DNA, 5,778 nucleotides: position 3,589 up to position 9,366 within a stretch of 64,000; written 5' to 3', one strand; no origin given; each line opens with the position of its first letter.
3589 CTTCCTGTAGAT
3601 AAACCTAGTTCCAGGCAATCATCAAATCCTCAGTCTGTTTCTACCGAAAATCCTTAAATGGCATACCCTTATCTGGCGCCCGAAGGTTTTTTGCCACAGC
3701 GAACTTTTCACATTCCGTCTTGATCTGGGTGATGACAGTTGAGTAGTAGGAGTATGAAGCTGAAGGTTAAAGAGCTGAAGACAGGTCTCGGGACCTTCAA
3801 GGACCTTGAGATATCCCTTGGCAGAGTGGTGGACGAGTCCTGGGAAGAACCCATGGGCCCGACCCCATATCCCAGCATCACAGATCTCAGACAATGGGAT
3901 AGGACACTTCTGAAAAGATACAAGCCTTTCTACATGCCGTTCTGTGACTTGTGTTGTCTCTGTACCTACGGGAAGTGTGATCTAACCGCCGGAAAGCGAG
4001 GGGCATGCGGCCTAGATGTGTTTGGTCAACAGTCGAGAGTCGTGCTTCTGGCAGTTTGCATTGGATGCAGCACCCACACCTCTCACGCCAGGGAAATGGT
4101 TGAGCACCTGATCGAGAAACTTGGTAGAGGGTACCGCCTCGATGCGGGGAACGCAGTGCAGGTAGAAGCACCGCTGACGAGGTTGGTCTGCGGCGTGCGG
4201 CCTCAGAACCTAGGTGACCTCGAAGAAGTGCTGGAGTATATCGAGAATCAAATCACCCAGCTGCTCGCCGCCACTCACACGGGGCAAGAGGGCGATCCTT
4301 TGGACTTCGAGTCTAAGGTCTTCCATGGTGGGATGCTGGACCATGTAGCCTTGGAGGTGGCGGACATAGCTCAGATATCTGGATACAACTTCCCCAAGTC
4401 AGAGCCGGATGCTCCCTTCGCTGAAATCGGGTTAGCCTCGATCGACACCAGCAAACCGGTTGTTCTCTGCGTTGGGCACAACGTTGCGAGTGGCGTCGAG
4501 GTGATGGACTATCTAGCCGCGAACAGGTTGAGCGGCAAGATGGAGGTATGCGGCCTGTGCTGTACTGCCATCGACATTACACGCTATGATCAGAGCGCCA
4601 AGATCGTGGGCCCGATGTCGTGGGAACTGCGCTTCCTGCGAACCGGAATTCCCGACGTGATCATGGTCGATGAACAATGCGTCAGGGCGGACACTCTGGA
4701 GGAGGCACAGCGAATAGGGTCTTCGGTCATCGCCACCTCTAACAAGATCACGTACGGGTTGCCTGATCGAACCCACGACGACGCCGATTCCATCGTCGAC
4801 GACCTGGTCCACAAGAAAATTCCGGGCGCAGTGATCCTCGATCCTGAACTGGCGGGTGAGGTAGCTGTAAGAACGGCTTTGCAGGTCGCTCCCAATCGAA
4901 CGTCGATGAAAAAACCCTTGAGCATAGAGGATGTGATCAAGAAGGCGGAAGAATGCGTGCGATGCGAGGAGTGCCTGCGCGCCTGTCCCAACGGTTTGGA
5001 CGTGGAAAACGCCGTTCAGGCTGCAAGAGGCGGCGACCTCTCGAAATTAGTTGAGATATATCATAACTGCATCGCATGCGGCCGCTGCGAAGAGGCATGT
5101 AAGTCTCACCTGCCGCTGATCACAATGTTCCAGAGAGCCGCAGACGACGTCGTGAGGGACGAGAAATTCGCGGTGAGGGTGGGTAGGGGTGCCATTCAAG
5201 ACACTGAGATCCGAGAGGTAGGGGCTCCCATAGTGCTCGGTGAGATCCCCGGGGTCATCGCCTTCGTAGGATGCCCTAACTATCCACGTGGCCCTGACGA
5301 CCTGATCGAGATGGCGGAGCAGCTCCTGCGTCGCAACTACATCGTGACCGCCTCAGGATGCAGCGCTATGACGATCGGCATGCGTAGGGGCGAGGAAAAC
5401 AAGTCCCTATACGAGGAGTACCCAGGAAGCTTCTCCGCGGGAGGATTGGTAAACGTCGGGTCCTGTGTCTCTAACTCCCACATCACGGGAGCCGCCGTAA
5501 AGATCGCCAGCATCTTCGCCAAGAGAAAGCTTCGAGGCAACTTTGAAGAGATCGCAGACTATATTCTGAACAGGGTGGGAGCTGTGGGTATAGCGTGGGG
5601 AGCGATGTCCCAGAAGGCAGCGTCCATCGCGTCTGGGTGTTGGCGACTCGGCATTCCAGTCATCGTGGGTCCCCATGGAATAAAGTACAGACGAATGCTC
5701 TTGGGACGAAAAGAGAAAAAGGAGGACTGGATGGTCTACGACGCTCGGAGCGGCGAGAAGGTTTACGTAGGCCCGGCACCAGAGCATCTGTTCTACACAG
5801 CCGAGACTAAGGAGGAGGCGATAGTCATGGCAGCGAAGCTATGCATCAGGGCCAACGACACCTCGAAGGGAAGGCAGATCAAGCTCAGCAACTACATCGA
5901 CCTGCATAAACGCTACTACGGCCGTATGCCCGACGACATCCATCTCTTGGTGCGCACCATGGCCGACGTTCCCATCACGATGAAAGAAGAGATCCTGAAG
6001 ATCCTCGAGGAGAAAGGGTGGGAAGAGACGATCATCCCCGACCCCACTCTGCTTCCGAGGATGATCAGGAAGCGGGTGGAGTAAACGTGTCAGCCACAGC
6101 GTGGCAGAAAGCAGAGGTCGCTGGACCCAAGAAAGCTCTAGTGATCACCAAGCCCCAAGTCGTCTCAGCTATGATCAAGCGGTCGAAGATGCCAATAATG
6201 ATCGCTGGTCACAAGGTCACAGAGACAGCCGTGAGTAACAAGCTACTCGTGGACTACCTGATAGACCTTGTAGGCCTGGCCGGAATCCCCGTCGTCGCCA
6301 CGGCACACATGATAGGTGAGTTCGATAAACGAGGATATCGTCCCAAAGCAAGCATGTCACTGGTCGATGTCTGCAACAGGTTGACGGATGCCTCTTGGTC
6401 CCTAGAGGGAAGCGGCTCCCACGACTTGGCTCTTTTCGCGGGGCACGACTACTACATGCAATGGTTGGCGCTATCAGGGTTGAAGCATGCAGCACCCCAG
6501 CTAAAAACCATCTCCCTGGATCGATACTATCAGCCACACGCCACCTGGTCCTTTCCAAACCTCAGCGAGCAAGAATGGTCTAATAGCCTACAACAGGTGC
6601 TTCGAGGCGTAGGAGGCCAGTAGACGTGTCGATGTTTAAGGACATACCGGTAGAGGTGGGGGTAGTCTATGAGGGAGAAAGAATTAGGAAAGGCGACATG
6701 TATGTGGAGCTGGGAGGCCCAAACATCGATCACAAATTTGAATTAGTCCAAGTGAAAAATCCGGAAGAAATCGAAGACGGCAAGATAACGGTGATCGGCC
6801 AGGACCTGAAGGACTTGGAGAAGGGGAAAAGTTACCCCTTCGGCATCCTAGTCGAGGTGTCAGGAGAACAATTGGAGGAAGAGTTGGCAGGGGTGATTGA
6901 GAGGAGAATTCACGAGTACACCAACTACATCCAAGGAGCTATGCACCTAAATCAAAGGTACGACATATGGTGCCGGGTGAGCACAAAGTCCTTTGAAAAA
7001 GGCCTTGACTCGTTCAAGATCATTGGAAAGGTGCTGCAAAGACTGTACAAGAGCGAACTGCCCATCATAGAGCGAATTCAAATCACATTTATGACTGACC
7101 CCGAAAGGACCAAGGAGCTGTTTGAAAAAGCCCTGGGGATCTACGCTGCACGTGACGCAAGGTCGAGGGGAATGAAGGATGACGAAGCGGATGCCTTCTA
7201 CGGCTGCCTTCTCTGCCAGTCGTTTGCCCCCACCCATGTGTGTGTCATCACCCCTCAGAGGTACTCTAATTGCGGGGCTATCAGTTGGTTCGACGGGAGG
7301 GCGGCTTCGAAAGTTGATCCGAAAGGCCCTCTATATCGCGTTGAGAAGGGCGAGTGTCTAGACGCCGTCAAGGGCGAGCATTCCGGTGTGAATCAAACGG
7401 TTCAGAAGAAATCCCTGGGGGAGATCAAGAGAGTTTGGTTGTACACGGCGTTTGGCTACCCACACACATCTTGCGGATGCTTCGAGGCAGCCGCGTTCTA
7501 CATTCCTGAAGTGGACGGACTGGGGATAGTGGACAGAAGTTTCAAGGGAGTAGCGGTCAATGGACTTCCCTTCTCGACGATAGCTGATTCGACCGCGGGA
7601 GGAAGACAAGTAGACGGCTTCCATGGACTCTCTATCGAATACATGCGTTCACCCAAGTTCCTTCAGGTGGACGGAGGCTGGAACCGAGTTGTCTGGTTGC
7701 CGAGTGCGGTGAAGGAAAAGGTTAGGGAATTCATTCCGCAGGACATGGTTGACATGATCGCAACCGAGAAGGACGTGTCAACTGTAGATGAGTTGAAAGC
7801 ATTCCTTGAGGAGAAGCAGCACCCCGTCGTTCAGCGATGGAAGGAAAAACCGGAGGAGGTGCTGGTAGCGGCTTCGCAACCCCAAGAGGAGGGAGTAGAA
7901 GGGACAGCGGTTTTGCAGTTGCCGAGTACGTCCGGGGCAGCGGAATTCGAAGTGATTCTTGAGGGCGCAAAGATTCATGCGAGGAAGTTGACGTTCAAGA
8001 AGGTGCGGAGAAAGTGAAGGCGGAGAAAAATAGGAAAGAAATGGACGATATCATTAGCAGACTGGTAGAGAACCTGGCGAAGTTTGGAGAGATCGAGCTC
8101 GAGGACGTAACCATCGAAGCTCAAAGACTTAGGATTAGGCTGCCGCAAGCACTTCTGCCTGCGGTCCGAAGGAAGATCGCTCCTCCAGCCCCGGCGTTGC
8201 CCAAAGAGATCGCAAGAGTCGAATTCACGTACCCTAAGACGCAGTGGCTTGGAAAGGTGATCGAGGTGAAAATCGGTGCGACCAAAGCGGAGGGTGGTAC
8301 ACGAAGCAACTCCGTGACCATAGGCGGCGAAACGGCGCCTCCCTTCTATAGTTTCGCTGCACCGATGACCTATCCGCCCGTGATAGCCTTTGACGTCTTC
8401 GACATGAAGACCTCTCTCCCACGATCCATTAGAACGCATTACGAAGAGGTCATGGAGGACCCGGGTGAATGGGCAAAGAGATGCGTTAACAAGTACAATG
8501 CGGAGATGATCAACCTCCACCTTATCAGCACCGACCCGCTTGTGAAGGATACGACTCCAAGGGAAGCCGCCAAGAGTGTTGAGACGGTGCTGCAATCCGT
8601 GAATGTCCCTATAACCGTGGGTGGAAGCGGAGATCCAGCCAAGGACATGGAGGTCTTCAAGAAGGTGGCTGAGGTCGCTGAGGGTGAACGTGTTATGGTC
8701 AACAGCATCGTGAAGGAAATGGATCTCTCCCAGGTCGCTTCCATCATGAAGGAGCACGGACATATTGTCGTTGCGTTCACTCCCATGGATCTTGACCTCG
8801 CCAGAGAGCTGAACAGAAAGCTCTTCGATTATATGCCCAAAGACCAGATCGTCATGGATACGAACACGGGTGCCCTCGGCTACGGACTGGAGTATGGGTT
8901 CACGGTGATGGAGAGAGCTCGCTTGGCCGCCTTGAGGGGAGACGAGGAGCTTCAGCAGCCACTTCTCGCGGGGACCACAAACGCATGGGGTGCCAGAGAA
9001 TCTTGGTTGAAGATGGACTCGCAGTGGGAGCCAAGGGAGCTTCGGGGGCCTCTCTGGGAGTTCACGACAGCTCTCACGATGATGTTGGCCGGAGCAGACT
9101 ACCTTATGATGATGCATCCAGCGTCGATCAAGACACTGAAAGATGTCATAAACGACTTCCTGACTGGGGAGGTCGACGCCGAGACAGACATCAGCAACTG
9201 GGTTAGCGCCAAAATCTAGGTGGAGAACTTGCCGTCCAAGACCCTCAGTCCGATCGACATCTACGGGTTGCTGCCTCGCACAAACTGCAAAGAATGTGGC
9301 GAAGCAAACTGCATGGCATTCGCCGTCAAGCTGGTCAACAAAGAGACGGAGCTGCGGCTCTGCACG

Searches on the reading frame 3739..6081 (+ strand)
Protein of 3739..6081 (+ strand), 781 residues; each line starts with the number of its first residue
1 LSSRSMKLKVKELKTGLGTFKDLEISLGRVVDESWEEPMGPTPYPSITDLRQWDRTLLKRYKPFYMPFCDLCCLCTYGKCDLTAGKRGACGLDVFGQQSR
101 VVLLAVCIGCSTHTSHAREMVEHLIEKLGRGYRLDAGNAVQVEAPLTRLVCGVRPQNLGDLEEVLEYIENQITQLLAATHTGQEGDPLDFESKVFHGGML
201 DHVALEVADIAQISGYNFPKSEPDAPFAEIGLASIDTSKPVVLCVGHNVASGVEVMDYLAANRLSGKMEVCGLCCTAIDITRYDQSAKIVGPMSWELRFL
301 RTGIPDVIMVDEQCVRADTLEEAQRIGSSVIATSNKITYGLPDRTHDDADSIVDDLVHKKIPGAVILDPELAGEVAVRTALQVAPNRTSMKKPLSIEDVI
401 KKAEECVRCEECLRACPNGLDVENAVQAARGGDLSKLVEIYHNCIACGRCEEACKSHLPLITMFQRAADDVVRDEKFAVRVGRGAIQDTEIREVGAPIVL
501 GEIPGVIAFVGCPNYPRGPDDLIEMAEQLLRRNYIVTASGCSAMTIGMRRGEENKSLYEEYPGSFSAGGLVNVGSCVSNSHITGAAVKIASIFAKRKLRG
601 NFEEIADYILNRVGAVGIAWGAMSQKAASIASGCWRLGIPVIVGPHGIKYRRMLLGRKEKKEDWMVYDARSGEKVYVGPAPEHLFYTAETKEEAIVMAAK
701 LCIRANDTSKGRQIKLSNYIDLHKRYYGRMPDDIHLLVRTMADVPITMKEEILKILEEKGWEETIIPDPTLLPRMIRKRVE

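Call 32: search_protein_families(library=pfam, proteins=[window:3739-6081:+])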
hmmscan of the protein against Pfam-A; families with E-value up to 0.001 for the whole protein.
window:3739-6081:+ (781 aa): 7 families
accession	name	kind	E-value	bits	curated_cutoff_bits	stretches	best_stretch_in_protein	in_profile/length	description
PF03063.25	Prismane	-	5.2e-61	207.3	27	2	158-650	129-485/513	Prismane/CO dehydrogenase family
PF13187.11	Fer4_9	-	5.2e-07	30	27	1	405-457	1-50/52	4Fe-4S dicluster domain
PF13237.11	Fer4_10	-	9.9e-07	29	25.5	1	399-454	2-52/53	4Fe-4S dicluster domain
PF13183.11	Fer4_8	-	8.3e-06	26.7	27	1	403-457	2-67/68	4Fe-4S dicluster domain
PF13534.11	Fer4_17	-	2.5e-05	25.1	22.2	0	397-421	40-61/61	4Fe-4S dicluster domain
PF12838.12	Fer4_7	-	6.3e-05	23.8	27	1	406-456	2-50/52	4Fe-4S dicluster domain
PF13746.11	Fer4_18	-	0.00016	22.3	27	0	400-456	55-97/114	4Fe-4S dicluster domain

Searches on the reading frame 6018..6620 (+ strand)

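Call 32: search_protein_families(library=pfam, proteins=[window:6018-6620:+])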
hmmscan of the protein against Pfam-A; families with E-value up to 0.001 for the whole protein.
window:6018-6620:+ (201 aa): 1 family
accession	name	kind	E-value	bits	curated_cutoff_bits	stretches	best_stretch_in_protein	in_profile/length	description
PF02552.22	CO_dh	-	4.5e-26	92.1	21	1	28-194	7-167/168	CO dehydrogenase beta subunit/acetyl-CoA synthase epsilon subunit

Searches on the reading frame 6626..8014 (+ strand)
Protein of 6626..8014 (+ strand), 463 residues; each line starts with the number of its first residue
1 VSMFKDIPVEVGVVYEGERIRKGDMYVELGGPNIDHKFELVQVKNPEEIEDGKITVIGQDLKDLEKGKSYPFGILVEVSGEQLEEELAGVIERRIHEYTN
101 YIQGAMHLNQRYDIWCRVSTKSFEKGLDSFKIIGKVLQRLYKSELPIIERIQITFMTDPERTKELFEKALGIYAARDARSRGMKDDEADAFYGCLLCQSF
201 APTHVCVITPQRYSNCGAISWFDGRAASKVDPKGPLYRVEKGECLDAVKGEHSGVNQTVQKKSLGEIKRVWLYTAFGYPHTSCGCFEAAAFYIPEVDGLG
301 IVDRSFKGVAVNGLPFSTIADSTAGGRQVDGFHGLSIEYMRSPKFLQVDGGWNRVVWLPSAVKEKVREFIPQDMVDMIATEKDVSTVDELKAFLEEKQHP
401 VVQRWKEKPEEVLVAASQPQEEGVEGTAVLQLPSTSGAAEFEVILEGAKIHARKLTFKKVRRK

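Call 32: search_protein_families(library=pfam, proteins=[window:6626-8014:+])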
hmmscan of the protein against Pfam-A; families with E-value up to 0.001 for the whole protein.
window:6626-8014:+ (463 aa): 2 families
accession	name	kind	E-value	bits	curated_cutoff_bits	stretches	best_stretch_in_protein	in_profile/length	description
PF19436.4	ACS_CODH_B_C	-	6.4e-78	262.1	25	1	173-403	1-240/245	ACS/CODH beta subunit C-terminal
PF03598.20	CdhC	-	1.1e-62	210.9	24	1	7-161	1-154/155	CO dehydrogenase/acetyl-CoA synthase complex beta subunit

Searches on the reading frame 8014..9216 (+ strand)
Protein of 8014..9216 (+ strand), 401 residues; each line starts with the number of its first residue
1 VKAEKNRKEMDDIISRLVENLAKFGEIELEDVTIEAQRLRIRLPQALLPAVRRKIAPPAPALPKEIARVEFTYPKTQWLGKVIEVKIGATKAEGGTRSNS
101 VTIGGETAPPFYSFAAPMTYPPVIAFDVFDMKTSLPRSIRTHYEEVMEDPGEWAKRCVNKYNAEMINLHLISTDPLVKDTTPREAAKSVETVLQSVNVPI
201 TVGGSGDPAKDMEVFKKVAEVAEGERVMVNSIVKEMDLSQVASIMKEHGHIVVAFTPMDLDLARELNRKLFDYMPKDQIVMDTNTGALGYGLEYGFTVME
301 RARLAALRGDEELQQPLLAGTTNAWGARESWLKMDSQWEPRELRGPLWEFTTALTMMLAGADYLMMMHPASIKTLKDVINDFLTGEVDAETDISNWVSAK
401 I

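Call 32: search_protein_families(library=pfam, proteins=[window:8014-9216:+])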
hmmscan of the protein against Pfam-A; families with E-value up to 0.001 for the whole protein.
window:8014-9216:+ (401 aa): 1 family
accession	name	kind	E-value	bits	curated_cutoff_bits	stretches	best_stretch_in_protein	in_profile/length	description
PF03599.22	CdhD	-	6.4e-62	209.9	24.8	1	84-331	1-226/387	CO dehydrogenase/acetyl-CoA synthase delta subunit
